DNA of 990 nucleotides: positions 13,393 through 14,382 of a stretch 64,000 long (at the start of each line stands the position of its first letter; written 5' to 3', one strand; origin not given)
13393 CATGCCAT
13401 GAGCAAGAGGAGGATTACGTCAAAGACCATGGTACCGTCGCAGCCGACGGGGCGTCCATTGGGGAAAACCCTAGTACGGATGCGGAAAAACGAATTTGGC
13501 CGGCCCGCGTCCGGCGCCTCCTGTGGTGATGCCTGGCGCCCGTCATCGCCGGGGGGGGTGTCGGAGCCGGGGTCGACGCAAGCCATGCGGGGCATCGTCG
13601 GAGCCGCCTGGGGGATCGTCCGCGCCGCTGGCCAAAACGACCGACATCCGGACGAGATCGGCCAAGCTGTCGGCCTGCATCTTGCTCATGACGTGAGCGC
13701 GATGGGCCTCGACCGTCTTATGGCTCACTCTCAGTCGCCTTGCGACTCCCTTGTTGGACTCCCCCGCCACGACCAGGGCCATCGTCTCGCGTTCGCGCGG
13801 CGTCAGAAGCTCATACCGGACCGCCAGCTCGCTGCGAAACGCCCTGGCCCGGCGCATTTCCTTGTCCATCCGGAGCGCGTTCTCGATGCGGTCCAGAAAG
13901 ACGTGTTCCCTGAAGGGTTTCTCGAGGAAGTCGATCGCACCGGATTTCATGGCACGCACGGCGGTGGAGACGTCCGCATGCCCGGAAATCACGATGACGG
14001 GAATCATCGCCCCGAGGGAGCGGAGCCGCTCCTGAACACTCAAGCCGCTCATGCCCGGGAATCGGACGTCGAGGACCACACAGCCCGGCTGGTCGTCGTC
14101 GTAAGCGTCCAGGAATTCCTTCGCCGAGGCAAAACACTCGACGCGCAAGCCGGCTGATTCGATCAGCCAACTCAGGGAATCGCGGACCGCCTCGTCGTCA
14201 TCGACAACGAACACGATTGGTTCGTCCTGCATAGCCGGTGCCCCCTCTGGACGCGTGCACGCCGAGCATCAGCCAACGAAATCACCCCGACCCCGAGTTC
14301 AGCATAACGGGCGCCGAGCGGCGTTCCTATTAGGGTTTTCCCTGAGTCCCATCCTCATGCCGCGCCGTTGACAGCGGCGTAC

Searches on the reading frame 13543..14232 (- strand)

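Call 65: search_protein_families(library=pfam, proteins=[window:13543-14232:-], max_evalue=0.00001)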
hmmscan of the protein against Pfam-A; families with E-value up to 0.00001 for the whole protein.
window:13543-14232:- (229 aa): 2 families
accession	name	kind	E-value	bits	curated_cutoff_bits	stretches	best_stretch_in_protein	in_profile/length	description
PF00072.30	Response_reg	-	7e-28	97.5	30.2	1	7-116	1-110/111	Response regulator receiver domain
PF00196.25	GerE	-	4.8e-19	68.2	23.5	1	142-196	2-56/57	Bacterial regulatory proteins, luxR family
